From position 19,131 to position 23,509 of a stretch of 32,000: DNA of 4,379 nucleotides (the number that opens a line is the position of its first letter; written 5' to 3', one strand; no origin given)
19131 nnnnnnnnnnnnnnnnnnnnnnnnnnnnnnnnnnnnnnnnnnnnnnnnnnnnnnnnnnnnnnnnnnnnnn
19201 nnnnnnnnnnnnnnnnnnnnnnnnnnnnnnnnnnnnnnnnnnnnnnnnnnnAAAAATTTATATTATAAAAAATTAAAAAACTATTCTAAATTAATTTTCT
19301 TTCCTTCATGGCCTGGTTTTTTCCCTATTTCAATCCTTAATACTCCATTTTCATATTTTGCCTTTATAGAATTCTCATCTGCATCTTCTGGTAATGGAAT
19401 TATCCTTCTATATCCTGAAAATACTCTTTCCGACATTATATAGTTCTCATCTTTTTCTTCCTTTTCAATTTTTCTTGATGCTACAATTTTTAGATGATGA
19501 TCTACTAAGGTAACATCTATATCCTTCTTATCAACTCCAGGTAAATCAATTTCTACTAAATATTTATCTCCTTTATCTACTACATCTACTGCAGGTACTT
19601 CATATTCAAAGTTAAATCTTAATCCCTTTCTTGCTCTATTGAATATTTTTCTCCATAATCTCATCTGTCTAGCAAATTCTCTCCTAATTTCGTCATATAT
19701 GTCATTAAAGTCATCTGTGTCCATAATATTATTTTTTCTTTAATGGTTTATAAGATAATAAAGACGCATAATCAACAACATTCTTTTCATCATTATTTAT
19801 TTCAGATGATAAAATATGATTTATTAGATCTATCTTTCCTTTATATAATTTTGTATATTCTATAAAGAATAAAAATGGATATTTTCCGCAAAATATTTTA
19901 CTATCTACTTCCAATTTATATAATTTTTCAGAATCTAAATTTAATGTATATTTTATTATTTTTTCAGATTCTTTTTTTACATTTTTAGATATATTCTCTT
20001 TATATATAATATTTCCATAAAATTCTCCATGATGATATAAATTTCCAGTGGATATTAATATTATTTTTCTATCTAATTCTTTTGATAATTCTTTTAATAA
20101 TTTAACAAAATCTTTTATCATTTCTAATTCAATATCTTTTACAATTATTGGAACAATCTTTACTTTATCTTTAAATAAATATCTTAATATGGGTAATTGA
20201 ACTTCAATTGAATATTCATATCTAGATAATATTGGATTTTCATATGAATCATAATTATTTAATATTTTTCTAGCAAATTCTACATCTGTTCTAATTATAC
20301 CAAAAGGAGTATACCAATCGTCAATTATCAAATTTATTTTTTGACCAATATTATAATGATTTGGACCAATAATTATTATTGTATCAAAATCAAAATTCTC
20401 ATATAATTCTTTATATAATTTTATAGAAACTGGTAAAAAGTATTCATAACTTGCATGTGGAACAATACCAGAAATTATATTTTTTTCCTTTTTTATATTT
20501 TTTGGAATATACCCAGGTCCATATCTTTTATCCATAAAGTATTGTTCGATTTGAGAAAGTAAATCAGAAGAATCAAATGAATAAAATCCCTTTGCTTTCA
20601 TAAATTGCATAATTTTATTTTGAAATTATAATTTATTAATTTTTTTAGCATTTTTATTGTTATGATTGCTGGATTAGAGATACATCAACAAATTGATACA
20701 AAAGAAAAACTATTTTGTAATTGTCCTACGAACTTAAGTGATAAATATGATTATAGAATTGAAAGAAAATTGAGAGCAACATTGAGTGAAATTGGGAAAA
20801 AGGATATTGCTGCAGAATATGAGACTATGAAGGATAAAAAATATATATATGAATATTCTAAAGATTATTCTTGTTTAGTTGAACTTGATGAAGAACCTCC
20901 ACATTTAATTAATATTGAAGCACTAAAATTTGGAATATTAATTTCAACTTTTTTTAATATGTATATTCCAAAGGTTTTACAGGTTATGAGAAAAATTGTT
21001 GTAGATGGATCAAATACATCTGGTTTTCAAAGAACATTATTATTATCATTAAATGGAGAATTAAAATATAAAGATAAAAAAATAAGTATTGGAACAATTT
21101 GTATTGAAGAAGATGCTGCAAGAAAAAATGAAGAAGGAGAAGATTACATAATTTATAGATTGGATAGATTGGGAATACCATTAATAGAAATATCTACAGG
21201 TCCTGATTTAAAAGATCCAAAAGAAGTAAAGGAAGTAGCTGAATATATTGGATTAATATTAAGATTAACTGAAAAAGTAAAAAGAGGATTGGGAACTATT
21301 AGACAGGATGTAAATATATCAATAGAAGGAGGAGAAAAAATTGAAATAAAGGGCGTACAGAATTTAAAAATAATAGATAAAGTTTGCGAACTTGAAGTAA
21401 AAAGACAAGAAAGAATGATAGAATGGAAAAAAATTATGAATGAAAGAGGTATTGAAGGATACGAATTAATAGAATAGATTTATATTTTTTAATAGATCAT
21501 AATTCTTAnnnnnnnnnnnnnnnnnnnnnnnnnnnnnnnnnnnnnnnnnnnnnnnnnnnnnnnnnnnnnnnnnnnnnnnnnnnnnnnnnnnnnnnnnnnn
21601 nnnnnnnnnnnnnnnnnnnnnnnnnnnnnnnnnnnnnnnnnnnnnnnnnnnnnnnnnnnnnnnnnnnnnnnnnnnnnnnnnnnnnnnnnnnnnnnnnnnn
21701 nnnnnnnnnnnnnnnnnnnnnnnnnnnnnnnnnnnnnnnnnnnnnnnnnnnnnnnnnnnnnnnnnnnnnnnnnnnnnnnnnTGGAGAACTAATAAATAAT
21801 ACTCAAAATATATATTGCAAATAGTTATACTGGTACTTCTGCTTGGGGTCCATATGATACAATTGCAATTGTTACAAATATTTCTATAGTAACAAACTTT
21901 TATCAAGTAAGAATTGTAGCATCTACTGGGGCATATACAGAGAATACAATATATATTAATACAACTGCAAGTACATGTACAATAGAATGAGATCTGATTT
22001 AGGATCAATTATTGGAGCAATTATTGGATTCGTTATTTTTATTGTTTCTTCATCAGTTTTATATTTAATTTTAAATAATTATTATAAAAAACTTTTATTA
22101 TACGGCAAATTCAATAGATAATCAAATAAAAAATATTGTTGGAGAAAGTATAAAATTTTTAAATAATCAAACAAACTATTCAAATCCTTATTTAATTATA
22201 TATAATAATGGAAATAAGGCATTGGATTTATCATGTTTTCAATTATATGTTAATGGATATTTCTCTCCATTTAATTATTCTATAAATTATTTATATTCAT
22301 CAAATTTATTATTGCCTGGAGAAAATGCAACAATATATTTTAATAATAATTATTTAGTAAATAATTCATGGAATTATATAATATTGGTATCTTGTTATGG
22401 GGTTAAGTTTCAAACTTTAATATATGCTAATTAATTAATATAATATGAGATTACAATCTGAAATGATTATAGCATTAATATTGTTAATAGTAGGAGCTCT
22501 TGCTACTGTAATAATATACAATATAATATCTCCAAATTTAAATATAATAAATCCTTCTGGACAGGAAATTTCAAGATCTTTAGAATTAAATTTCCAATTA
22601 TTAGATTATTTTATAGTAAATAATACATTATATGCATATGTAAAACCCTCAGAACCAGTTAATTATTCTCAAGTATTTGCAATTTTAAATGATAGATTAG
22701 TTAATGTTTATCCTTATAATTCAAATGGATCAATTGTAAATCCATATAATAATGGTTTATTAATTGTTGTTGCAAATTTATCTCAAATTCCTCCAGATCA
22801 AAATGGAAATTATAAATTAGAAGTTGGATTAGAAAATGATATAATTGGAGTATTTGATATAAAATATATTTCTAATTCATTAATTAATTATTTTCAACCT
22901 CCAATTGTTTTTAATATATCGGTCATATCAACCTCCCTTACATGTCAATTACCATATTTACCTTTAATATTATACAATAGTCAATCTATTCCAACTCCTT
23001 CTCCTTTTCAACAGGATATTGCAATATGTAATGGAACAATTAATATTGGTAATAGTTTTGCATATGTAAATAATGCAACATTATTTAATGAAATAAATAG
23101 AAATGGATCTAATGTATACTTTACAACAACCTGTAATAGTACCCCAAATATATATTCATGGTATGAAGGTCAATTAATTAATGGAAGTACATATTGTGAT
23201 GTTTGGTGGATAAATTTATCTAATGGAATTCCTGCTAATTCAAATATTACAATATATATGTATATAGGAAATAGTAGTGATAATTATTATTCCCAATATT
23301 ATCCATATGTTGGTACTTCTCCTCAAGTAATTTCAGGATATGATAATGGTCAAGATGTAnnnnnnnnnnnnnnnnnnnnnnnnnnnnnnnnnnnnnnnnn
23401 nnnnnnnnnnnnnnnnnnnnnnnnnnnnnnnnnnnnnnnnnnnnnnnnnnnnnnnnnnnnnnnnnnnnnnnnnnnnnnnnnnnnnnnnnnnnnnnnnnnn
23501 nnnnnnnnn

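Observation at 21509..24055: Candidate attachment module: pilin/archaellin-anchored DUF2341 plus ConA-like lectin protein downstream of FlaG/FlaF-like genes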

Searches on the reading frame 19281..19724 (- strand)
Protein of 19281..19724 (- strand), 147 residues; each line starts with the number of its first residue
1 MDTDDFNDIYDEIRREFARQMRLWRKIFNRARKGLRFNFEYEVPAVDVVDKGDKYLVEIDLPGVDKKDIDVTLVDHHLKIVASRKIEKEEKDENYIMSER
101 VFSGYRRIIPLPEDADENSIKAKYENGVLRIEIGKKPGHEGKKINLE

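Call 9: search_protein_families(library=pfam, max_evalue=0.001, proteins=[window:19281-19724:-])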
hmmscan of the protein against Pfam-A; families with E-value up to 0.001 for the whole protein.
window:19281-19724:- (147 aa): 2 families
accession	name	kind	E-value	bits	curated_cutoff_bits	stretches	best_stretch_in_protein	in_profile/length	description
PF00011.27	HSP20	-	9.7e-22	77.4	20.8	1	48-144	2-99/102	Hsp20/alpha crystallin family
PF17886.7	ArsA_HSP20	-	2.2e-10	40.4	22.5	1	52-132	1-62/63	HSP20-like domain found in ArsA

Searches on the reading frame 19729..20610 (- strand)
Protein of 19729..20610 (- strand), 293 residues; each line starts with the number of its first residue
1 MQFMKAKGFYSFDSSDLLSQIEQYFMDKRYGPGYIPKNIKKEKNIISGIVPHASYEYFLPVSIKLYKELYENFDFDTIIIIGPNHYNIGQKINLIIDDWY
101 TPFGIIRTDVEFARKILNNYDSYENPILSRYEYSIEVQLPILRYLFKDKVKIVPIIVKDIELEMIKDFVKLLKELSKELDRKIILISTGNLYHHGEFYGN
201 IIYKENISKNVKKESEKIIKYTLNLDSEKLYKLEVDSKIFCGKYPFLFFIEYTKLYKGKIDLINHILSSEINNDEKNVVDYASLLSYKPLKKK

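Call 9: search_protein_families(library=pfam, max_evalue=0.001, proteins=[window:19729-20610:-])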
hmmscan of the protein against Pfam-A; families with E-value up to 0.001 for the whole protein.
window:19729-20610:- (293 aa): 1 family
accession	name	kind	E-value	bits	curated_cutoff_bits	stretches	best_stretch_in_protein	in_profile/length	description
PF01875.22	Memo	-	1.9e-43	149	27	1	8-284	7-268/269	Memo-like protein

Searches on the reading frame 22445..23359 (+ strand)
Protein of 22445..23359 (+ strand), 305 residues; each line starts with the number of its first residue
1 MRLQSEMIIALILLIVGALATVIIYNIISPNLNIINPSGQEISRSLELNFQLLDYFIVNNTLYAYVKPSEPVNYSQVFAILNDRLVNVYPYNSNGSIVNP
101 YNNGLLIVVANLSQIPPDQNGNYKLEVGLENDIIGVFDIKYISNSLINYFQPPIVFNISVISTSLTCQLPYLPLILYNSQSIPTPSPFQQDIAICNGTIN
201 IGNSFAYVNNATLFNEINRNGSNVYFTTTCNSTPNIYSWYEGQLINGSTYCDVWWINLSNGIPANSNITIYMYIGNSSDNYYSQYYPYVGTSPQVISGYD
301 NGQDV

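Call 72: predict_structure(alignment_id=A4)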
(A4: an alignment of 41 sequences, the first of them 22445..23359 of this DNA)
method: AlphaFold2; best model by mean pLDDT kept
length: 305 residues; sequences in the alignment: 41
mean_pLDDT: 75.3   pTM: 0.45
mean pLDDT of the five models: 75.3, 59.5, 58.1, 57.9, 57.2
residues with pLDDT >= 90: 40; 70-90: 182; 50-70: 30; < 50: 53
segments of 3 or more residues with pLDDT < 50: 31-46, 146-153, 157-160, 286-305
pLDDT, mean of each block of 10 residues (from residue 1): 76 91 74 38 51 83 89 89 90 78 86 86 88 85 49 46 60 84 80 83 71 87 90 86 83 87 87 89 53 37 34
secondary structure, 60 per line:
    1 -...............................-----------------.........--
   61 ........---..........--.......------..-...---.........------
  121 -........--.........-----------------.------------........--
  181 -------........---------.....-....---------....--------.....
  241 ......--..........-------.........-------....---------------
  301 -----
elements in order: H2-32 E50-58 E61-68 E77-81 E84-90 E106-111 E122-129 E132-140 E171-178 E188-195 E205-209 H211-214 E224-227 E236-246 E249-258 E266-274 H282-285

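Call 74: fold_search(model_id=the predicted structure, library=pdb)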
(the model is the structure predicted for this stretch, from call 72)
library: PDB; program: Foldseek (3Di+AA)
matches with E <= 10: 1270; with E <= 0.001: 0
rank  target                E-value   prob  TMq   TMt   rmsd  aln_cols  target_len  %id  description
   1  2fbj_H                1.3e-03  0.77  0.17  0.22  16.1       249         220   10  REFINED CRYSTAL STRUCTURE OF THE GALACTAN-BINDING IMMUNOGLOBULIN FAB J539 AT 1.95-ANGSTROMS RESOLUTION (released 1990-07-15)
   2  9eq7_A                4.4e-03  1.00  0.28  0.43  10.9       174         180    9  Halobacterium salinarum archaellum filament (released 2024-07-17)
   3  1q72_H                5.8e-03  0.57  0.17  0.22  15.3       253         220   10  Anti-Cocaine Antibody M82G2 Complexed with Cocaine (released 2003-08-26)
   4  9eq7_E                7.6e-03  1.00  0.28  0.45  10.9       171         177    9  Halobacterium salinarum archaellum filament (released 2024-07-17)
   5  7k75_A                7.6e-03  0.69  0.20  0.25  15.8       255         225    8  Crystal structure of MAD2-6 IgA Fab in complex with PfCSP N-terminal peptide. (released 2021-06-23)
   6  6n4q_J                8.5e-03  0.54  0.18  0.23  16.1       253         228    7  CryoEM structure of Nav1.7 VSD2 (actived state) in complex with the gating modifier toxin ProTx2 (released 2019-01-23)
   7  1dee_B                8.5e-03  0.51  0.18  0.22  16.4       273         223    8  Structure of S. aureus protein A bound to a human IgM Fab (released 2000-05-24)
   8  1ahw_B                1.1e-02  0.54  0.17  0.23  15.3       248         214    8  A COMPLEX OF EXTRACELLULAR DOMAIN OF TISSUE FACTOR WITH AN INHIBITORY FAB (5G9) (released 1998-02-25)
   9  6mwr_C                1.2e-02  0.41  0.16  0.21  16.9       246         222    7  Recognition of MHC-like molecule (released 2019-12-18)
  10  3m8o_H                1.2e-02  0.38  0.17  0.21  16.6       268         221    9  Human IgA1 Fab fragment (released 2011-03-30)
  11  6ju0_H                1.3e-02  0.54  0.18  0.24  16.4       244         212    9  Mouse antibody 3.3 Fab in complex with PEG (released 2020-02-05)
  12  2v17_H                1.4e-02  0.51  0.17  0.22  18.3       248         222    8  Structure of the complex of antibody MN423 with a fragment of tau protein (released 2007-12-25)
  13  5zs0_B                1.5e-02  0.57  0.18  0.24  16.4       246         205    8  Structure of glycoprotein B Domain IV of pseudorabies virus with 7B11 antibody (released 2019-05-22)
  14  5tr8_H                1.5e-02  0.44  0.17  0.22  16.4       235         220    8  Crystal structure of vaccine-elicited pan- influenza H1N1 neutralizing murine antibody 441D6. (released 2018-05-09)
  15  5ocx_H                1.6e-02  0.63  0.19  0.25  15.9       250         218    8  Crystal structure of ACPA E4 in complex with CII-C-13-CIT (released 2018-07-04)
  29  4p94_B                2.5e-02  1.00  0.24  0.50   5.5       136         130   12  The crystal structure of the soluble domain of Sulfolobus acidocaldarius FlaF (residues 35-164) (released 2015-04-22)
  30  9eq7_B                2.5e-02  1.00  0.28  0.44  11.1       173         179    9  Halobacterium salinarum archaellum filament (released 2024-07-17)
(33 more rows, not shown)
